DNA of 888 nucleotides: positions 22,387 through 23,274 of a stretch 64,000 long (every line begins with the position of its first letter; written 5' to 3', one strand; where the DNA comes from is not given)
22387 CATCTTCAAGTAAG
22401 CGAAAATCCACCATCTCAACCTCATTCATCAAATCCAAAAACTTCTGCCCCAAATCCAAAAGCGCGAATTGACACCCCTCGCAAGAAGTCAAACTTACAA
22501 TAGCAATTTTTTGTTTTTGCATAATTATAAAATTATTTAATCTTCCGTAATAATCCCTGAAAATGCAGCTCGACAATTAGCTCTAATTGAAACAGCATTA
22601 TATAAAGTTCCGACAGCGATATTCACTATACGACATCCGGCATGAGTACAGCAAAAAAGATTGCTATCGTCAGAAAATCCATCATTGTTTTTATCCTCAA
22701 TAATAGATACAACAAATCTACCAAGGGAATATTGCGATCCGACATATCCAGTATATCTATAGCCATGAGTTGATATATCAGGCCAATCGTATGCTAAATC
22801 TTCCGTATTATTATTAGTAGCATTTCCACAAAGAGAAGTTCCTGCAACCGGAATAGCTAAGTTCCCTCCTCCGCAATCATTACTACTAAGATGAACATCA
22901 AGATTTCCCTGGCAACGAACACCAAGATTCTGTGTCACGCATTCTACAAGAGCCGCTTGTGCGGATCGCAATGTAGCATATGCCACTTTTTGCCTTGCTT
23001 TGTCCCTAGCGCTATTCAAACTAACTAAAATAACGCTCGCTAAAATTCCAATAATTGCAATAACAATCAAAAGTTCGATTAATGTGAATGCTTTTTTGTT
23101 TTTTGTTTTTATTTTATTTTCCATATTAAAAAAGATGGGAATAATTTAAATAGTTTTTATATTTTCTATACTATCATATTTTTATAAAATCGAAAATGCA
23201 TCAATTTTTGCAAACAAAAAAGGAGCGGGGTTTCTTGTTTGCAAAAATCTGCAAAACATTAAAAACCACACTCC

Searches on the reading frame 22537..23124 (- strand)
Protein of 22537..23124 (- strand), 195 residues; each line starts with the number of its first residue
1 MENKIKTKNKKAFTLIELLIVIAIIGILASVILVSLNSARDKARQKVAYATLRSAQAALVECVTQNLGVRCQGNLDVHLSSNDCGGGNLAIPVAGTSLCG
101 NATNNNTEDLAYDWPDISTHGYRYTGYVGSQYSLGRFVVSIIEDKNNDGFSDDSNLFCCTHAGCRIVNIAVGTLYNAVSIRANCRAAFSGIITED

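Call 15: search_protein_families(library=ncbifam, proteins=[window:22537-23124:-], max_evalue=1)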
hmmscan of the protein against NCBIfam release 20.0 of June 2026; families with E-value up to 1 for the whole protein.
window:22537-23124:- (195 aa): 14 families
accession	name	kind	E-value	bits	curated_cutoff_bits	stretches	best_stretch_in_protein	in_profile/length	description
TIGR01710.1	typeII_sec_gspG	equivalog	4.7e-09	36.4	88.85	1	12-60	2-50/134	type II secretion system major pseudopilin GspG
TIGR01708.2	typeII_sec_gspH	equivalog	2.5e-08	34.1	80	1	12-48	3-41/169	type II secretion system minor pseudopilin GspH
TIGR02532.1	IV_pilin_GFxxxE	domain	5.3e-08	32.4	16.3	1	11-33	2-24/24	prepilin-type N-terminal cleavage/methylation domain-containing protein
NF041013.1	T4P_ComGE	equivalog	2.2e-07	30.8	49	1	8-59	1-53/83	competence type IV pilus minor pilin ComGE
NF040999.1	pilin_ComGC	equivalog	5.8e-06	26.4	75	1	10-55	1-46/84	competence type IV pilus major pilin ComGC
NF007862.0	PRK10574.1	equivalog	6.6e-05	23.1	138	1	8-60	2-54/145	prepilin peptidase-dependent pilin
NF041775.1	typeIV_PilA_Myxo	equivalog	8.3e-05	22.6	400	1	10-53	10-53/214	type IV pilin protein PilA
NF040982.1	ComGD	equivalog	0.00053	20.4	70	1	10-53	1-44/139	competence type IV pilus minor pilin ComGD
TIGR02596.1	TIGR02596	subfamily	0.00081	19.5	70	1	13-40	1-28/196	Verru_Chthon cassette protein D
TIGR02599.1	TIGR02599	subfamily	0.00084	18.7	256.5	1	12-68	1-57/361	Verru_Chthon cassette protein C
NF007800.0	PRK10506.1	equivalog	0.0025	17.7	158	1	6-44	4-42/163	prepilin peptidase-dependent protein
NF041002.1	pilin_ComGF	equivalog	0.013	15.7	80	1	10-43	1-34/139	competence type IV pilus minor pilin ComGF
TIGR01711.1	gspJ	equivalog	0.11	12.3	64.85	1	12-39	2-29/192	type II secretion system minor pseudopilin GspJ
TIGR01707.1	gspI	equivalog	0.13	12.8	44.35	1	13-41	2-30/101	type II secretion system minor pseudopilin GspI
